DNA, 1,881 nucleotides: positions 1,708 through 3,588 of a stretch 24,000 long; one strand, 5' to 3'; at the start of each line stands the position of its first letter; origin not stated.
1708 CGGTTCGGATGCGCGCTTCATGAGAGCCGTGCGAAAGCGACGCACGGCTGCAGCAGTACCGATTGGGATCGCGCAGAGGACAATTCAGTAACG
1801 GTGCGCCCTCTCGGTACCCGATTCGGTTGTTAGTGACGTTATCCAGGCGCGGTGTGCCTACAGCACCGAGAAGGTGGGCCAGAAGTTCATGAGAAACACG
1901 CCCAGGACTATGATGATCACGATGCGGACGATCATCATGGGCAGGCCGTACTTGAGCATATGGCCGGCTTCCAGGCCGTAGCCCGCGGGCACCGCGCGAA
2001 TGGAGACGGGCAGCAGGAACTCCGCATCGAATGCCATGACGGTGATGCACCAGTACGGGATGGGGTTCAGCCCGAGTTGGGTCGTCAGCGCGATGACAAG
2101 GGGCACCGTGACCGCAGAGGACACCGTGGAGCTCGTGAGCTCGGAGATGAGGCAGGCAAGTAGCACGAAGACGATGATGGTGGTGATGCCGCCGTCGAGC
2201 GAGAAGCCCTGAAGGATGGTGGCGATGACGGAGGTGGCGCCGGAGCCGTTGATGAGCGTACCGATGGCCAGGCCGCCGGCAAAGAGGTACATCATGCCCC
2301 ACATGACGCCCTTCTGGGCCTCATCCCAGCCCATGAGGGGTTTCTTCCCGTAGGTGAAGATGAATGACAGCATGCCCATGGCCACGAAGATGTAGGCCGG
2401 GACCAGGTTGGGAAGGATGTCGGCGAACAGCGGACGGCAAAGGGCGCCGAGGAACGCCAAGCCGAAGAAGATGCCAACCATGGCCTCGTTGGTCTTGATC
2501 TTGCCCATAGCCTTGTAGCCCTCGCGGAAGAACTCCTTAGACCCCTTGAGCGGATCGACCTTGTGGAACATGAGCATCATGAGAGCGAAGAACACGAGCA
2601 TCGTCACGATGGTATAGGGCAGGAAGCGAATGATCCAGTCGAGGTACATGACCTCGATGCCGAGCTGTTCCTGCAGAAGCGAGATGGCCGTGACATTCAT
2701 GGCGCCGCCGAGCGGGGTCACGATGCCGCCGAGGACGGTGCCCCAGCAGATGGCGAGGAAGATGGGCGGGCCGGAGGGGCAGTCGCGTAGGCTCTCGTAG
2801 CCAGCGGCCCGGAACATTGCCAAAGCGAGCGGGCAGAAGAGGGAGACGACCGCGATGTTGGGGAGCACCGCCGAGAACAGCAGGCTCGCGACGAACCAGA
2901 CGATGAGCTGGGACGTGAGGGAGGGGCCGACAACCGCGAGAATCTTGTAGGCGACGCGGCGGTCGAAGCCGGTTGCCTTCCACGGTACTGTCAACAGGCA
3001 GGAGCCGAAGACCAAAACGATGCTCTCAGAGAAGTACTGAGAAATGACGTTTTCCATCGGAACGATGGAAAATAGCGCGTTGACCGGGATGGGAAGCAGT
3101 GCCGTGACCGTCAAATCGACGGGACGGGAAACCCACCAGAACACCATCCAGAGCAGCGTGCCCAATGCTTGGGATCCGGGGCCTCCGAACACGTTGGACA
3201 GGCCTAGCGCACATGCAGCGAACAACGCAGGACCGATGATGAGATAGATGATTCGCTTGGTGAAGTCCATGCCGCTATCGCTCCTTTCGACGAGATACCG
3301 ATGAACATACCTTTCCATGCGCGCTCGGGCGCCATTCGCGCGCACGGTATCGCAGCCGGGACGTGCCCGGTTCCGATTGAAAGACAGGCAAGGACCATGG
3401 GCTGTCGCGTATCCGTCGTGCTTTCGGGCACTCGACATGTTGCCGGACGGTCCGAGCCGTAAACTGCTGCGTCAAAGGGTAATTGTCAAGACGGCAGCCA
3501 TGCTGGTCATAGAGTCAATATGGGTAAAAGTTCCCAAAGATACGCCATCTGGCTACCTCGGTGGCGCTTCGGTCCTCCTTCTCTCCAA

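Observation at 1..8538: GRE catabolic locus combining an anion symporter, a SucD/AdhE-type acylating aldehyde dehydrogenase, a SucC-like ligase and an Fe-ADH; it matches no characterised GRE pathway I know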

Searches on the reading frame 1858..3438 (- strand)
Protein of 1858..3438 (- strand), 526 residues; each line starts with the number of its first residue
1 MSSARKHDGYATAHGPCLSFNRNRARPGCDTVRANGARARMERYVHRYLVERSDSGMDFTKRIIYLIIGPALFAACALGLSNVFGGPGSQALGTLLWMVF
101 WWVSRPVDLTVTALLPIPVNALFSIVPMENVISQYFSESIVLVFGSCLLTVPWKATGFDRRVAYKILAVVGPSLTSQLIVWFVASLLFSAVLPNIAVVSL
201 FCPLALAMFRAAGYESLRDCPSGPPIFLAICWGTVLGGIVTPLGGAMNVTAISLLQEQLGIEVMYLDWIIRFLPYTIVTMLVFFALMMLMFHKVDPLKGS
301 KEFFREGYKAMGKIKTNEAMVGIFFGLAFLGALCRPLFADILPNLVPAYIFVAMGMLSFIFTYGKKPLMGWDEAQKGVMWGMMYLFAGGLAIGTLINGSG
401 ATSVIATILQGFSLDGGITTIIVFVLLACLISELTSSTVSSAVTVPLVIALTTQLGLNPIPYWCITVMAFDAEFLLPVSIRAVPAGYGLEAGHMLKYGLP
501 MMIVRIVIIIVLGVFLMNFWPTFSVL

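Call 7: search_protein_families(library=pfam, proteins=[window:1858-3438:-])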
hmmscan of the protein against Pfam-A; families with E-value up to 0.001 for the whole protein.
window:1858-3438:- (526 aa): 2 families
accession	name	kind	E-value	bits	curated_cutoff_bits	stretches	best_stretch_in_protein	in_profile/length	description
PF03600.22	CitMHS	-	3.2e-32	112.4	31.9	1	100-468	2-335/336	Citrate transporter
PF00939.25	Na_sulph_symp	-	4.8e-27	95.5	27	1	90-522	32-468/472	Sodium:sulfate symporter transmembrane region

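Call 8: search_protein_families(library=ncbifam, proteins=[window:1858-3438:-])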
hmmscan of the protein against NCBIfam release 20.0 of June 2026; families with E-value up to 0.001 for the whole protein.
window:1858-3438:- (526 aa): 1 family
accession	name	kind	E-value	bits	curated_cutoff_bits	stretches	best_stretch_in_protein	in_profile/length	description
TIGR00785.1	dass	subfamily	5.8e-44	150.5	198.6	1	90-515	12-442/444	DASS family sodium-coupled anion symporter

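Call 55: find_homologous_proteins(query=window:1858-3270:-, max_evalue=1e-20)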
Query window:1858-3270:- (470 aa): 656 proteins with E <= 1e-20 among 8000 candidates; the best 120 are listed.
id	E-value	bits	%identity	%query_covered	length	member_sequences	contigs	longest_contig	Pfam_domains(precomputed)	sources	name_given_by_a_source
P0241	2.0e-285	965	94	100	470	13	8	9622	PF00939.26,PF03600.23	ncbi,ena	-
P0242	2.2e-231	787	77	100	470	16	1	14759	PF00939.26,PF03600.23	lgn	-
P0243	1.9e-221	754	73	100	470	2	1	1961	PF00939.26,PF03600.23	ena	-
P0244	6.3e-208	710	69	100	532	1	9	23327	PF00939.26,PF03600.23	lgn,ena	-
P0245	2.7e-173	595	55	100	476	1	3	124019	PF00939.26,PF03600.23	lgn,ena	-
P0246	1.3e-172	593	54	100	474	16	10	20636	PF00939.26,PF06808.19,PF03600.23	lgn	-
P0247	4.5e-172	591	54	99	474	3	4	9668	PF00939.26,PF03600.23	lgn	-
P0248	5.5e-172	591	54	99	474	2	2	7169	PF00939.26,PF03600.23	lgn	-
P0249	2.2e-170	586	56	100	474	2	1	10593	PF00939.26,PF03600.23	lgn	-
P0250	8.8e-170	584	53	99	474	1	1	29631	PF00939.26,PF06808.19,PF03600.23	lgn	-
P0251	1.0e-169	583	55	100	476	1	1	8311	PF00939.26,PF03600.23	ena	-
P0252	1.2e-169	583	54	99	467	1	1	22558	PF00939.26,PF03600.23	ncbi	-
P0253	3.6e-169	582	55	99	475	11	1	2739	PF00939.26,PF03600.23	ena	-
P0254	1.6e-168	580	54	100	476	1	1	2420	PF00939.26,PF03600.23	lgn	-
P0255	1.9e-168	579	54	100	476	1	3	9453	PF00939.26,PF03600.23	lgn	-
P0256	5.1e-168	578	53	99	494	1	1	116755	PF00939.26,PF03600.23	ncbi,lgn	-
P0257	9.0e-168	577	54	100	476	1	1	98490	PF00939.26,PF03600.23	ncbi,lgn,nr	ncbi:MAG: SLC13 family permease [Hespellia sp.]|nr:SLC13 family permease [Hespellia sp.]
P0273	2.6e-162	559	54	100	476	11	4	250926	PF00939.26,PF03600.23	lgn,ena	-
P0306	4.8e-153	529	51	100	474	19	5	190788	PF00939.26,PF03600.23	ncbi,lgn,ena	-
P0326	1.5e-150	520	49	100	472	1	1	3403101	PF00939.26,PF03600.23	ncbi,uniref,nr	ncbi:SLC13 family permease [Chakrabartyella piscis]|uniref:SLC13 family permease n=1 Tax=Chakrabarty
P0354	1.7e-148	514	50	100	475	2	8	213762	PF00939.26,PF03600.23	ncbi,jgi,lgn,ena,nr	ncbi:MAG: SLC13 family permease [Butyrivibrio sp.]|nr:SLC13 family permease [Butyrivibrio sp.]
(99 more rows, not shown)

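Call 57: find_encoding_contigs(protein=P0257, flank=10000, max_places=1)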
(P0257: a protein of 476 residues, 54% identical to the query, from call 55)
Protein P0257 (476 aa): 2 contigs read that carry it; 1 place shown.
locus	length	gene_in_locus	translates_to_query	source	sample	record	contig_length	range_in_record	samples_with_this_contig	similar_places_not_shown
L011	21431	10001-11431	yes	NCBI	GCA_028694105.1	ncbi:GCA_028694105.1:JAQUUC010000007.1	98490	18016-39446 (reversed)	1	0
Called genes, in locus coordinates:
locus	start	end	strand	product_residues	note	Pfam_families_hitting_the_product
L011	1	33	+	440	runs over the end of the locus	PF08245:Mur_ligase_M, PF02875:Mur_ligase_C, PF27239:FOL3_C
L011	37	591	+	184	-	PF01227:GTP_cyclohydroI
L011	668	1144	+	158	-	PF01966:HD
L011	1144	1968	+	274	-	PF00809:Pterin_bind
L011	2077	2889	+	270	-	PF02152:FolB, PF01288:HPPK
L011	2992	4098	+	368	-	PF00196:GerE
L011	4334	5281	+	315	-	PF04055:Radical_SAM, PF14697:Fer4_21 (weak), PF12838:Fer4_7 (weak), PF13187:Fer4_9 (weak), PF00037:Fer4 (weak), PF12837:Fer4_6 (weak), PF13237:Fer4_10 (weak), PF13353:Fer4_12 (weak), +1 more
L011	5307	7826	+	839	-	PF02901:PFL-like, PF01228:Gly_radical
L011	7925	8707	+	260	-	PF01925:TauE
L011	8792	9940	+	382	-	PF00465:Fe-ADH, PF13685:Fe-ADH_2, PF25137:ADH_Fe_C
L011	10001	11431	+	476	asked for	PF00939:Na_sulph_symp, PF03600:CitMHS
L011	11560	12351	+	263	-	PF25213:HVO_A0261_N (faint), PF01047:MarR (weak), PF09339:HTH_IclR, PF01022:HTH_5 (weak), PF01614:IclR_C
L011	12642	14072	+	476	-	PF00939:Na_sulph_symp, PF03600:CitMHS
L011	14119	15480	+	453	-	PF00171:Aldedh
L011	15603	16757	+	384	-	PF08442:ATP-grasp_2, PF24948:Citrate_synth_N, PF00549:Ligase_CoA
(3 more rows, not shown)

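Call 58: find_encoding_contigs(protein=P0326, flank=10000, max_places=1)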
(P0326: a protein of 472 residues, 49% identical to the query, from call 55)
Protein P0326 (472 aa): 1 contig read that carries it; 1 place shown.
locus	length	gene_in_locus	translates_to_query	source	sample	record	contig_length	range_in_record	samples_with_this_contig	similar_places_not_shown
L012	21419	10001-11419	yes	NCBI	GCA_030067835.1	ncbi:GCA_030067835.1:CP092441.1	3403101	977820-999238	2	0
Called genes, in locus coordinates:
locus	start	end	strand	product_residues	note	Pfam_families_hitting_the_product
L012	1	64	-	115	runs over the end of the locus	PF01527:HTH_Tnp_1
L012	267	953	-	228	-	PF01987:AIM24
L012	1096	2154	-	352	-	-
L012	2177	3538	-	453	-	PF05958:tRNA_U5-meth_tr, PF03602:Cons_hypoth95 (weak), PF05175:MTS, PF06325:PrmA (weak), PF13649:Methyltransf_25, PF13847:Methyltransf_31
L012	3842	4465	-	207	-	PF02581:TMP-TENI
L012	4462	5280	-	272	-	PF02110:HK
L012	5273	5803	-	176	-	PF09512:ThiW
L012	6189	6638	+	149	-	PF00575:S1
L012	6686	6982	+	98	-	-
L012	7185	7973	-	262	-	PF00795:CN_hydrolase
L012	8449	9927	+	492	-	PF02550:AcetylCoA_hydro, PF13336:AcetylCoA_hyd_C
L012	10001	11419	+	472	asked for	PF00939:Na_sulph_symp, PF03600:CitMHS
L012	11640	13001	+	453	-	PF00171:Aldedh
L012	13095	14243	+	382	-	PF00465:Fe-ADH, PF13685:Fe-ADH_2, PF25137:ADH_Fe_C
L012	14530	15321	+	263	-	PF09339:HTH_IclR, PF01022:HTH_5 (weak), PF01047:MarR (weak), PF01614:IclR_C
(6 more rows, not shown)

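Call 59: find_encoding_contigs(protein=P0354, flank=10000, max_places=1)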
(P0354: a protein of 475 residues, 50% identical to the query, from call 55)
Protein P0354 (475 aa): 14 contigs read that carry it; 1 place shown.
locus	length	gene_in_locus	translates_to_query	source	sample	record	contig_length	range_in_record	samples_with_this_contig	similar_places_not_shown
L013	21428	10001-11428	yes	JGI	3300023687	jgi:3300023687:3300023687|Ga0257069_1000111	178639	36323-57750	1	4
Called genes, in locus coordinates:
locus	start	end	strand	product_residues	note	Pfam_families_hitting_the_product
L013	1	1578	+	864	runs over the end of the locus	PF22666:Glyco_hydro_2_N2, PF00703:Glyco_hydro_2, PF17786:Mannosidase_ig (weak), PF17753:Ig_mannosidase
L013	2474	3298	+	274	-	-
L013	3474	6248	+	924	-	-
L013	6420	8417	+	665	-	PF13802:Gal_mutarotas_2 (weak), PF01055:Glyco_hydro_31_2nd, PF21365:Glyco_hydro_31_3rd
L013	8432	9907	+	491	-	PF07690:MFS_1, PF13347:MFS_2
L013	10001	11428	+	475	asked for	PF00939:Na_sulph_symp, PF03600:CitMHS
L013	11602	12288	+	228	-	PF00923:TAL_FSA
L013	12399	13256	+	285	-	PF03446:NAD_binding_2, PF03807:F420_oxidored (weak), PF14833:NAD_binding_11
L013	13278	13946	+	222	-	PF16161:DUF4867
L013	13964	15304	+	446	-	PF02952:Fucose_iso_C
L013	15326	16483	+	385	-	PF13412:HTH_24 (weak), PF00480:ROK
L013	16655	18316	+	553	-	PF00916:Sulfate_transp, PF01740:STAS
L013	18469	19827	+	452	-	PF01554:MatE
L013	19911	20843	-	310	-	PF02588:YitT_membrane, PF10035:DUF2179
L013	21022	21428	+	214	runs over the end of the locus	PF02397:Bac_transf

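Call 67: find_encoding_contigs(protein=P0273, flank=10000, max_places=1)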
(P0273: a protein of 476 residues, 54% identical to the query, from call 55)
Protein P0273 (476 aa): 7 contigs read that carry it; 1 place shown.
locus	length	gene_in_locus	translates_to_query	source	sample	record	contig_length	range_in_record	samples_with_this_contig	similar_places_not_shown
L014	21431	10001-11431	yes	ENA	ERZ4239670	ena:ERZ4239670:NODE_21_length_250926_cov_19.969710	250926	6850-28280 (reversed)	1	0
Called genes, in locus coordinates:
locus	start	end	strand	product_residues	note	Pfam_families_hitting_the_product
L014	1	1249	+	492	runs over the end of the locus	PF01266:DAO, PF01494:FAD_binding_3 (faint), PF13450:NAD_binding_8 (faint), PF00355:Rieske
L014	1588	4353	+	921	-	PF00270:DEAD, PF04851:ResIII (weak), PF00271:Helicase_C, PF09369:MZB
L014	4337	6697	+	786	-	PF00580:UvrD-helicase, PF13245:AAA_19, PF01443:Viral_helicase1 (faint), PF13361:UvrD_C, PF13538:UvrD_C_2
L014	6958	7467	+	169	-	PF03928:HbpS-like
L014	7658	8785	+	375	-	PF00196:GerE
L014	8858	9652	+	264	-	PF09339:HTH_IclR, PF01022:HTH_5 (weak), PF01047:MarR (faint), PF01614:IclR_C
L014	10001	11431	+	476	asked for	PF00939:Na_sulph_symp, PF03600:CitMHS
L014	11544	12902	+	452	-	PF00171:Aldedh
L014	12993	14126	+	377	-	PF08442:ATP-grasp_2, PF24948:Citrate_synth_N, PF00549:Ligase_CoA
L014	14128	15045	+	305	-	PF02629:CoA_binding, PF13380:CoA_binding_2 (faint), PF00549:Ligase_CoA, PF13607:Succ_CoA_lig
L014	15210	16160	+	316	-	PF13353:Fer4_12 (weak), PF13237:Fer4_10 (weak), PF14697:Fer4_21 (weak), PF12838:Fer4_7 (weak), PF13187:Fer4_9 (weak), PF00037:Fer4 (weak), PF04055:Radical_SAM, PF13353:Fer4_12, +2 more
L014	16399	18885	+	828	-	PF02901:PFL-like, PF01228:Gly_radical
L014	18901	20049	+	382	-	PF00465:Fe-ADH, PF13685:Fe-ADH_2, PF25137:ADH_Fe_C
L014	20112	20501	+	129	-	PF13374:TPR_10 (faint), PF13424:TPR_12 (weak)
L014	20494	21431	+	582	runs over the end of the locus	PF07719:TPR_2 (faint), PF13181:TPR_8 (faint), PF13424:TPR_12, PF17874:TPR_MalT (weak), PF24885:TPR_NPHP3 (weak), PF00515:TPR_1 (weak), PF13424:TPR_12, PF13228:DUF4037, +2 more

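Call 68: find_encoding_contigs(protein=P0256, flank=10000, max_places=1)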
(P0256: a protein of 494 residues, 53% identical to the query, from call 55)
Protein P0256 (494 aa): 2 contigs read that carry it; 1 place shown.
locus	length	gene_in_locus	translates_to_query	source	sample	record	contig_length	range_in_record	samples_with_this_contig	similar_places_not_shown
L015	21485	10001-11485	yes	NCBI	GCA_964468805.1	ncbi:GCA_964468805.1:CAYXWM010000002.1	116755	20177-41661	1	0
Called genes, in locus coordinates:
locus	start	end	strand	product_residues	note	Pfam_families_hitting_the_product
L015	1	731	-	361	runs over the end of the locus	PF00535:Glycos_transf_2, PF10111:Glyco_tranf_2_2 (weak)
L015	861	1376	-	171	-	-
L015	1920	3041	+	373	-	PF00196:GerE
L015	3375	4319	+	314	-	PF13353:Fer4_12 (weak), PF14697:Fer4_21 (weak), PF13187:Fer4_9 (weak), PF13353:Fer4_12, PF00037:Fer4 (weak), PF04055:Radical_SAM, PF12837:Fer4_6 (weak), PF13237:Fer4_10 (weak), +1 more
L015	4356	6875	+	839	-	PF02901:PFL-like, PF01228:Gly_radical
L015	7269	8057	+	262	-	PF01925:TauE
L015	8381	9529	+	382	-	PF00465:Fe-ADH, PF13685:Fe-ADH_2, PF25137:ADH_Fe_C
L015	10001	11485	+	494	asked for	PF00939:Na_sulph_symp, PF03600:CitMHS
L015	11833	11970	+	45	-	-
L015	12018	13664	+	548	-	PF00239:Resolvase, PF07508:Recombinase, PF13408:Zn_ribbon_recom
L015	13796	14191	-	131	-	-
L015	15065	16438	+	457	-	-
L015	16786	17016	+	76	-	-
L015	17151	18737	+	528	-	PF07833:Cu_amine_oxidN1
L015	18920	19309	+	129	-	PF00392:GntR, PF13730:HTH_36 (faint)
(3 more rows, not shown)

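Call 69: find_encoding_contigs(protein=P0306, flank=10000, max_places=1)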
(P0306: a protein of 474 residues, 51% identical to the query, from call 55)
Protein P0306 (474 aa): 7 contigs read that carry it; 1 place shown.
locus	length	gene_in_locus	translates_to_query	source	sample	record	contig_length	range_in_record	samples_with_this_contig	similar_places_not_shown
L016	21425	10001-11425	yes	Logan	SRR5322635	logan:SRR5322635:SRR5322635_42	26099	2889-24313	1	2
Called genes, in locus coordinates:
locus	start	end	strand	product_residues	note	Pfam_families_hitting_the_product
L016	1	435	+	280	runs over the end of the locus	PF00590:TP_methylase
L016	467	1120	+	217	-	PF00702:Hydrolase, PF12710:HAD (weak), PF13419:HAD_2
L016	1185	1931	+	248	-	PF02146:SIR2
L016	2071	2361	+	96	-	PF01250:Ribosomal_S6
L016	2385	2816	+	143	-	PF00436:SSB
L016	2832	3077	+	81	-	PF01084:Ribosomal_S18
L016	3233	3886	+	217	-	-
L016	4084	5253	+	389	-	PF10509:GalKase_gal_bdg, PF00288:GHMP_kinases_N, PF08544:GHMP_kinases_C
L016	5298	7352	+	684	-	PF24898:GGDEF_GdpP, PF01368:DHH, PF02272:DHHA1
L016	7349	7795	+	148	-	PF01281:Ribosomal_L9_N, PF03948:Ribosomal_L9_C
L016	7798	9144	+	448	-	PF00772:DnaB, PF03796:DnaB_C, PF06745:ATPase, PF13481:AAA_25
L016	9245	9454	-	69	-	PF08984:DUF1858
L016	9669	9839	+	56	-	PF00037:Fer4, PF12797:Fer4_2 (faint), PF13237:Fer4_10 (weak), PF14697:Fer4_21, PF12838:Fer4_7, PF13187:Fer4_9, PF00037:Fer4, PF12837:Fer4_6 (weak), +4 more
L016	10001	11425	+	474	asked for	PF00939:Na_sulph_symp, PF03600:CitMHS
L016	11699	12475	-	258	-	PF05389:MecA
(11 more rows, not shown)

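Call 76: search_solved_structures(query=window:1858-3267:-, max_evalue=0.001)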
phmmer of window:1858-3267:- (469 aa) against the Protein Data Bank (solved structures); distinct sequences matched with E-value up to 0.001: 10.
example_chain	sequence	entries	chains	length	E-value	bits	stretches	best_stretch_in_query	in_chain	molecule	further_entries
5ul7_A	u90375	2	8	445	2.3e-22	82.7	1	36-463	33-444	Transporter, NadC family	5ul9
4f35_D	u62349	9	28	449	3.5e-22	82.1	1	36-463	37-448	Transporter, NadC family | DASS family sodium-coupled anion symporter | VcINDY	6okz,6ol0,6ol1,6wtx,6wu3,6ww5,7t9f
9n5n_A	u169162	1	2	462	3.9e-22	82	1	36-463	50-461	Transporter, NadC family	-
5uld_A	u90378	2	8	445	3.6e-21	78.8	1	36-463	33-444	Transporter, NadC family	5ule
8zkw_A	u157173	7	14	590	2.8e-15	59.4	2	33-153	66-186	Protein I'm not dead yet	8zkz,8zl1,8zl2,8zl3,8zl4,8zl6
8uvc_A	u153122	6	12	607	2.6e-14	56.2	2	23-165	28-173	Na(+)/dicarboxylate cotransporter 3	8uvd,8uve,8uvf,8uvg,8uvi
30ut_A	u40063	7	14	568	3.4e-14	55.8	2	284-453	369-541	Na(+)/citrate cotransporter | Solute carrier family 13 member 5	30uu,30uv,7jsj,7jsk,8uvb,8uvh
8y5u_A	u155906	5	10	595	1.9e-12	50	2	32-152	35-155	Solute carrier family 13 member 1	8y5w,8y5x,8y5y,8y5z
8w6h_A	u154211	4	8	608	2.3e-12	49.8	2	32-152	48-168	Solute carrier family 13 member 1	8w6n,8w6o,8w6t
8w6c_A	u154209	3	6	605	3.2e-12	49.3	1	37-152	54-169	Solute carrier family 13 member 2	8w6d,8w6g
